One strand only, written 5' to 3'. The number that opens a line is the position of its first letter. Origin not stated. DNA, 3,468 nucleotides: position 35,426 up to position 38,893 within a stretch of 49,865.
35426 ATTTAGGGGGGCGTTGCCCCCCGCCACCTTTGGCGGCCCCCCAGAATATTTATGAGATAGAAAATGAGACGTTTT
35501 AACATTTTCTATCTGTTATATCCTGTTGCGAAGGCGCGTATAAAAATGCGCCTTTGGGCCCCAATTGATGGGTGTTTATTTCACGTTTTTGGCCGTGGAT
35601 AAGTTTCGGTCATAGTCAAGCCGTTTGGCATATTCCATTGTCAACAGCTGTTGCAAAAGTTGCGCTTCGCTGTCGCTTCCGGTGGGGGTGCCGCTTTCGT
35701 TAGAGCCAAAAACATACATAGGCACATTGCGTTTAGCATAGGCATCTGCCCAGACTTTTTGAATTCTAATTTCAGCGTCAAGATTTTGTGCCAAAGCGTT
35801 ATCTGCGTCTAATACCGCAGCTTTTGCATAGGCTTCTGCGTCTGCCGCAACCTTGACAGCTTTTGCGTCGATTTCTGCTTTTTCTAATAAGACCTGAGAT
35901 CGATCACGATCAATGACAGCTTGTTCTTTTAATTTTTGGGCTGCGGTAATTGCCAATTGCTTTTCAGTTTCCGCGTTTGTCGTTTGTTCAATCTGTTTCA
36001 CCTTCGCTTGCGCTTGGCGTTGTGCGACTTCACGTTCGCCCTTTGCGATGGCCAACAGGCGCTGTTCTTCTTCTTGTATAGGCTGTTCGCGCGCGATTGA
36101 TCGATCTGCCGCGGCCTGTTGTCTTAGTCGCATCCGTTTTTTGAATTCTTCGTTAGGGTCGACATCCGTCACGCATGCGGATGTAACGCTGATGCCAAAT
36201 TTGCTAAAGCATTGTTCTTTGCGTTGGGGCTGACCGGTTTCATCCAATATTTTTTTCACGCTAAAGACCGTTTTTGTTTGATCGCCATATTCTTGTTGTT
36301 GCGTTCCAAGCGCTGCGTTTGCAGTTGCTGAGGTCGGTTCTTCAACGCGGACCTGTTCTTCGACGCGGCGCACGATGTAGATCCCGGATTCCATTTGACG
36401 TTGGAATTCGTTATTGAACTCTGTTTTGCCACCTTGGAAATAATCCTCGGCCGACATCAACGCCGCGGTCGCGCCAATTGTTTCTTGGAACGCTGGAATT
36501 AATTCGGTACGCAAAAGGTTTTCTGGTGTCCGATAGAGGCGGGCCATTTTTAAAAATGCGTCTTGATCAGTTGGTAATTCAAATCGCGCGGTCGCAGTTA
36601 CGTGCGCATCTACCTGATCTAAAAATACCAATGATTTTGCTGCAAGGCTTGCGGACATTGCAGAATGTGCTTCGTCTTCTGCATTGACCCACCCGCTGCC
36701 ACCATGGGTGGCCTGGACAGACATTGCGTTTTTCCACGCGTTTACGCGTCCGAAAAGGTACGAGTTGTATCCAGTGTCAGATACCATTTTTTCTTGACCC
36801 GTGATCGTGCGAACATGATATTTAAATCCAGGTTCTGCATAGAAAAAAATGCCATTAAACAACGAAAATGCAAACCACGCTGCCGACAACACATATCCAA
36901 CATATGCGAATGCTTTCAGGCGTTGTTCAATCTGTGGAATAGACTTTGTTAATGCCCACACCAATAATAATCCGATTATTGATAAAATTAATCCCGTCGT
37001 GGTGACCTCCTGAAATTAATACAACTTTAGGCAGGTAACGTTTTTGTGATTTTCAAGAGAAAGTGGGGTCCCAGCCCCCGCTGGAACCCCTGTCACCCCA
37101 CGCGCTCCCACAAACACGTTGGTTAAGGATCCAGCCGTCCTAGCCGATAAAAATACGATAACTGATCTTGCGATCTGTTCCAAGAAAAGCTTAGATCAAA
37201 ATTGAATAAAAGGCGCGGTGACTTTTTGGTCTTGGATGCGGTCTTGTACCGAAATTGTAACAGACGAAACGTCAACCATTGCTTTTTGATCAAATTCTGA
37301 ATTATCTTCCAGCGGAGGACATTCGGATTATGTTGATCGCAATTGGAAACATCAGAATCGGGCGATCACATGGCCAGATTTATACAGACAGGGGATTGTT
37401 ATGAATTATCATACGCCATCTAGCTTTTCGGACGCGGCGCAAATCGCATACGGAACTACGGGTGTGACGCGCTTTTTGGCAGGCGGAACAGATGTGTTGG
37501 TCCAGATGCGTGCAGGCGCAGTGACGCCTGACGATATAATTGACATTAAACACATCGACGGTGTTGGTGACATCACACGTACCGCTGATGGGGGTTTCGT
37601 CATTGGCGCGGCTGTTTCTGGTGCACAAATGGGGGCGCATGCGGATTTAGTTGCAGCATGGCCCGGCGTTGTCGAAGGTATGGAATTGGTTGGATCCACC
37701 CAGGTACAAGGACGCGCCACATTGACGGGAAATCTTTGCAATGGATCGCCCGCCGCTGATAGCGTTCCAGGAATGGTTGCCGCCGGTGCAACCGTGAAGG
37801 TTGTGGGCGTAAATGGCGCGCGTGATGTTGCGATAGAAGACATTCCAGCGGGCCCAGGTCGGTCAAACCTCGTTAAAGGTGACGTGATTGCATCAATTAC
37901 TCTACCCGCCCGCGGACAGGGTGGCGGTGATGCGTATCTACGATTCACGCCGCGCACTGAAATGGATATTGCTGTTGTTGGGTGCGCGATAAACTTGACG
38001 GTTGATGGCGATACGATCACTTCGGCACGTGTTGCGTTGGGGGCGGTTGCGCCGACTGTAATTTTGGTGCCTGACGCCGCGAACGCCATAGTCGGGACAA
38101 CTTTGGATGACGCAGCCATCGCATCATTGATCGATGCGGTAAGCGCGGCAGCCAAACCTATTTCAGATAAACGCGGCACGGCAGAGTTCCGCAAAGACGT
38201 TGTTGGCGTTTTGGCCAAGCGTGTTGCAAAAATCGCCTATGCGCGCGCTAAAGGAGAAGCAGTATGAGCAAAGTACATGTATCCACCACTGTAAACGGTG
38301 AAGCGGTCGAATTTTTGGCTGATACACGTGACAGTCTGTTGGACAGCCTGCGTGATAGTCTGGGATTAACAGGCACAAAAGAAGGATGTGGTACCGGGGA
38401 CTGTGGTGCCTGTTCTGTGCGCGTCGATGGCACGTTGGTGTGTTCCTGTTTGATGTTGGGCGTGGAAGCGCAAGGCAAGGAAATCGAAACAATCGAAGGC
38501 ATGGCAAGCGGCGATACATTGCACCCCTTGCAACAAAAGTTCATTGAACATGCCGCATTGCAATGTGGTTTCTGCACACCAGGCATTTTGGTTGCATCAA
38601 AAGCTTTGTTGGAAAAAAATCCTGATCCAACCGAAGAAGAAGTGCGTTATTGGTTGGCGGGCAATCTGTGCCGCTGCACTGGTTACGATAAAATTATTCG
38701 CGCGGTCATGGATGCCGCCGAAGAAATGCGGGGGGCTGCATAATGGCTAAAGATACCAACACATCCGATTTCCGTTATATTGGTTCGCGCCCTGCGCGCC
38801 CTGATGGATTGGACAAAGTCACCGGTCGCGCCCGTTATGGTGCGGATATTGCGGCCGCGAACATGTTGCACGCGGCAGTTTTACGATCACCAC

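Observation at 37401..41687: Xanthine-dehydrogenase-family molybdoenzyme operon (M-S-L) ending in a MoaD/ThiS-like GG protein, followed by a stand-alone rhodanese: possible dedicated sulfur-relay for cofactor sulfuration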

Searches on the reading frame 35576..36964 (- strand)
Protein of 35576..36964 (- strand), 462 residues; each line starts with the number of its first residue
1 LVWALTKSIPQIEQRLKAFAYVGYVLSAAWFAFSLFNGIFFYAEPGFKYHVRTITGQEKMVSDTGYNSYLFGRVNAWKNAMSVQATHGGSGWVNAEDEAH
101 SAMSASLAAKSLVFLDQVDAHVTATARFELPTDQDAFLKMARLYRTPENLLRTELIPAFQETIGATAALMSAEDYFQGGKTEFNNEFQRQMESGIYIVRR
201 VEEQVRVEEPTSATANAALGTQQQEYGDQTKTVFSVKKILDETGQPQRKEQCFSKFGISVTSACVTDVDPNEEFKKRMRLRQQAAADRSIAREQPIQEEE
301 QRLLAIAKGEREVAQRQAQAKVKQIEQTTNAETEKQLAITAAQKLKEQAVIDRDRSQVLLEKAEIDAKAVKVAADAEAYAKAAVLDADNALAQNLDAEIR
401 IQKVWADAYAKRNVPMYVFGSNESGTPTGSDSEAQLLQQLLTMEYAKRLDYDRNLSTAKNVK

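Call 3: search_protein_families(library=pfam, proteins=[window:35576-36964:-], max_evalue=0.01)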
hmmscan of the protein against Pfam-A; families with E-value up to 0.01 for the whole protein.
window:35576-36964:- (462 aa): 1 family
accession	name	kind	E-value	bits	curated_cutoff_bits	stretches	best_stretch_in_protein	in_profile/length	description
PF01145.31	Band_7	-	9.3e-05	23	23.6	1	110-300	50-173/176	SPFH domain / Band 7 family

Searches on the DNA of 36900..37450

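Call 68: search_rna_families(source=window, start=36900, end=37450, threshold=evalue, max_evalue=1)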
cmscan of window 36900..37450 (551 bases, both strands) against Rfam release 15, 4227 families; matches with E-value up to 1: 1.
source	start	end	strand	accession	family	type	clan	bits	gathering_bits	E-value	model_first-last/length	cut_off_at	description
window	37056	37128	-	RF02353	BjrC68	Gene; sRNA;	-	19.2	39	0.017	1-82/82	no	Bradyrhizobiaceae sRNA BjrC68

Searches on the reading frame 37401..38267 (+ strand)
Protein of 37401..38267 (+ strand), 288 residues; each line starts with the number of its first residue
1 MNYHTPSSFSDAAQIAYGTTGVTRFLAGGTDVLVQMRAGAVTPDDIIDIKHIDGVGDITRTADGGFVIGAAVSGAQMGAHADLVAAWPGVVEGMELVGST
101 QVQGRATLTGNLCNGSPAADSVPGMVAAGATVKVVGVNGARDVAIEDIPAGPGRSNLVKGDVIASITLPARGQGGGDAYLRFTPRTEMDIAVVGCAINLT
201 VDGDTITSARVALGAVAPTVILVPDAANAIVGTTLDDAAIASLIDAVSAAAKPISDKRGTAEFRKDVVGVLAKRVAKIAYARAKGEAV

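Call 3: search_protein_families(library=pfam, proteins=[window:37401-38267:+], max_evalue=0.01)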
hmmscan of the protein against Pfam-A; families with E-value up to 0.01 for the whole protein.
window:37401-38267:+ (288 aa): 2 families
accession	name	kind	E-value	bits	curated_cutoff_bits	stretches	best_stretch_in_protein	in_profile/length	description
PF00941.27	FAD_binding_5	-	1.6e-34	119.6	27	1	2-170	4-169/170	FAD binding domain in molybdopterin dehydrogenase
PF03450.22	CO_deh_flav_C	-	2.1e-25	89.3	25.5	1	180-276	3-99/102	CO dehydrogenase flavoprotein C-terminal domain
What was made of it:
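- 37401..38267 (+): M: FAD-binding medium subunit (288 aa) of an XDH-family enzyme. PF00941 at 119.6 bits and PF03450 at 89.3 bits (call 3).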

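Call 4: search_protein_families(library=ncbifam, proteins=[window:37401-38267:+], max_evalue=0.1)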
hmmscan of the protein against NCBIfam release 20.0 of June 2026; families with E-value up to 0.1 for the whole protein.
window:37401-38267:+ (288 aa): 8 families
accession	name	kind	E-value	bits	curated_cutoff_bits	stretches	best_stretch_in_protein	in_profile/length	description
NF043083.1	XdhB_XDHase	equivalog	3.5e-55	187.2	310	1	2-284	6-288/289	xanthine dehydrogenase subunit XdhB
NF007427.0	PRK09971.1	equivalog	1.7e-51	175.1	287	1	2-286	6-290/292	xanthine dehydrogenase FAD-binding subunit XdhB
TIGR02963.1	xanthine_xdhA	equivalog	2.6e-42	145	467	1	4-273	196-462/468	xanthine dehydrogenase small subunit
NF041019.1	glyceraldDH_beta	equivalog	3.2e-38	131.6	350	1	2-275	7-276/280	glyceraldehyde dehydrogenase subunit beta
TIGR03195.1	4hydrxCoA_B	equivalog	1.3e-31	109.9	404.55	2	2-114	6-116/321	4-hydroxybenzoyl-CoA reductase subunit beta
TIGR03199.1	pucC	equivalog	4e-09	36.2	306.05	1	19-268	14-258/264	xanthine dehydrogenase subunit C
TIGR03312.1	Se_sel_red_FAD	hypoth_equivalog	4.1e-07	29.5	241.5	1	3-272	4-243/257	molybdopterin-dependent oxidoreductase FAD-binding subunit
TIGR02969.1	mam_aldehyde_ox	subfamily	0.00057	17.4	1912.3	1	91-265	334-512/1330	aldehyde oxidase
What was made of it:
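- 37401..38267 (+): Below the cut-off of every NCBIfam equivalog, best XdhB at 187 against 310 (call 4).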

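Call 23: list_cluster_members(proteins=[window:37401-38267:+, window:38264-38743:+, window:38743-40983:+, window:40985-41230:+, window:41331-41687:+])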
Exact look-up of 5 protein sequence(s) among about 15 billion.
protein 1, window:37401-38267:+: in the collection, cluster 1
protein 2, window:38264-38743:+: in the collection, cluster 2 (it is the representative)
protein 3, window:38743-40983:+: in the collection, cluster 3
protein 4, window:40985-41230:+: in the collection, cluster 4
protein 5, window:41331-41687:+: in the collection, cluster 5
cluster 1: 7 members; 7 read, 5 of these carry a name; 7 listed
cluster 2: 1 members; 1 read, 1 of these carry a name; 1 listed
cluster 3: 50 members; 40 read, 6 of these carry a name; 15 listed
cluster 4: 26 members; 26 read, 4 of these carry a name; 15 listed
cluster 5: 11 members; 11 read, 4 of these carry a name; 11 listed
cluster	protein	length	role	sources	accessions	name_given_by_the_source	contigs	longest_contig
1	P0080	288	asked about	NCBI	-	-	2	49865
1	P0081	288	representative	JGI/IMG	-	xanthine dehydrogenase FAD-binding subunit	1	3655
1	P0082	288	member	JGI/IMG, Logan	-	xanthine dehydrogenase FAD-binding subunit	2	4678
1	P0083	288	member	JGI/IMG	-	xanthine dehydrogenase FAD-binding subunit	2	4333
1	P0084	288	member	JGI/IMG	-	xanthine dehydrogenase FAD-binding subunit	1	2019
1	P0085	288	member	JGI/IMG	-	xanthine dehydrogenase FAD-binding subunit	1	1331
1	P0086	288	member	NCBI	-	-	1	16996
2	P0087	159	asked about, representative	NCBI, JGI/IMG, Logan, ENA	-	carbon-monoxide dehydrogenase small subunit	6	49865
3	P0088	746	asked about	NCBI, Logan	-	-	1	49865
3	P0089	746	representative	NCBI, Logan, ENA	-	-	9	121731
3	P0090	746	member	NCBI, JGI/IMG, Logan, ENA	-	CO/xanthine dehydrogenase Mo-binding subunit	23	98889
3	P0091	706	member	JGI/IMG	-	CO/xanthine dehydrogenase Mo-binding subunit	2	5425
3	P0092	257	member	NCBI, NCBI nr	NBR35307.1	MAG: xanthine dehydrogenase family protein molybdopterin-binding subunit, partial ... | xanthine dehydrogenase family protein molybdopterin-binding subunit [Paracoccaceae ...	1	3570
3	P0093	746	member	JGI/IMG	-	CO/xanthine dehydrogenase Mo-binding subunit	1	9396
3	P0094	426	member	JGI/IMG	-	CO/xanthine dehydrogenase Mo-binding subunit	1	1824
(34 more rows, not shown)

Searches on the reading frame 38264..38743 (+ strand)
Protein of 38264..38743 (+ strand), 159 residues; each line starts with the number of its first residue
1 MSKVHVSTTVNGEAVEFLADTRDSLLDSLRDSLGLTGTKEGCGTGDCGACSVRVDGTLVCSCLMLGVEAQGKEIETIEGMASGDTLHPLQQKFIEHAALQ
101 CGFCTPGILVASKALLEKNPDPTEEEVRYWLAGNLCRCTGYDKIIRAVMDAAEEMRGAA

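Call 3: search_protein_families(library=pfam, proteins=[window:38264-38743:+], max_evalue=0.01)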
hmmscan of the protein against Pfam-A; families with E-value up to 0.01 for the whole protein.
window:38264-38743:+ (159 aa): 3 families
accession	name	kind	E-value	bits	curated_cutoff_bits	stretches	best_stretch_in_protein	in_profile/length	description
PF01799.25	Fer2_2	-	2e-32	111.6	30.3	1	76-148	1-74/75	[2Fe-2S] binding domain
PF00111.32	Fer2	-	2.6e-08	34.1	21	1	9-60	2-53/77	2Fe-2S iron-sulfur cluster binding domain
PF13085.11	Fer2_3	-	0.00028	21.3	27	1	40-78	50-90/107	2Fe-2S iron-sulfur cluster binding domain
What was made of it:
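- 38264..38743 (+): S: [2Fe-2S] small subunit (159 aa). Its start overlaps the M stop by 4 nt. It has no signal peptide. PF01799 at 111.6 bits and PF00111 at 34.1 bits (call 3).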

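Call 4: search_protein_families(library=ncbifam, proteins=[window:38264-38743:+], max_evalue=0.1)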
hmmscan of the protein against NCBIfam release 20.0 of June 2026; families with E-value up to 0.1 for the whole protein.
window:38264-38743:+ (159 aa): 14 families
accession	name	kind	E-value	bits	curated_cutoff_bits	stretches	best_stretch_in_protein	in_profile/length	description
NF041020.1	glyceraldDH_gamma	equivalog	1.5e-57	193.7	290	1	3-156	10-163/164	glyceraldehyde dehydrogenase subunit gamma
NF043084.2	XdhC_XDHase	equivalog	7e-56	187.9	217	1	5-151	2-149/151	xanthine dehydrogenase subunit XdhC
NF045668.1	pterin_aldehy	equivalog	9.2e-55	186.1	1100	1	8-158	5-158/905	molybdopterin-dependent aldehyde oxidoreductase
TIGR03193.1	4hydroxCoAred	equivalog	2.2e-51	173.7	257.8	1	8-152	4-148/148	4-hydroxybenzoyl-CoA reductase subunit gamma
TIGR03198.1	pucE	equivalog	1.4e-50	170.6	254.3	1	3-153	1-150/151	xanthine dehydrogenase subunit E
NF007387.0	PRK09908.1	equivalog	2.7e-48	163.4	212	1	3-152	6-156/159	xanthine dehydrogenase iron sulfur-binding subunit XdhC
NF008514.0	PRK11433.1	equivalog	3.8e-45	154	322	2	4-117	51-164/218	aldehyde dehydrogenase iron-sulfur subunit PaoA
TIGR03311.1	Se_dep_XDH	equivalog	3.1e-42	144.6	830.45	1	9-157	4-149/848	selenium-dependent xanthine dehydrogenase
TIGR02963.1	xanthine_xdhA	equivalog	9.5e-40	136.6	467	1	19-152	15-158/468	xanthine dehydrogenase small subunit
TIGR02969.1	mam_aldehyde_ox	subfamily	1.7e-27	95.4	1912.3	1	10-148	7-157/1330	aldehyde oxidase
TIGR03313.1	Se_sel_red_Mo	hypoth_equivalog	7.5e-10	37.1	1101.9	1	42-152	35-145/951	molybdopterin-dependent oxidoreductase Mo/Fe-S-binding subunit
NF004898.0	PRK06259.1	equivalog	0.031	12.9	385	1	39-77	49-85/488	fumarate reductase (CoM/CoB) subunit TfrB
NF004616.0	PRK05950.1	subfamily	0.043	12.9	228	1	39-93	55-112/238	succinate dehydrogenase iron-sulfur subunit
TIGR00384.1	dhsB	subfamily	0.069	12.6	88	1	39-80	46-90/222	succinate dehydrogenase and fumarate reductase iron-sulfur protein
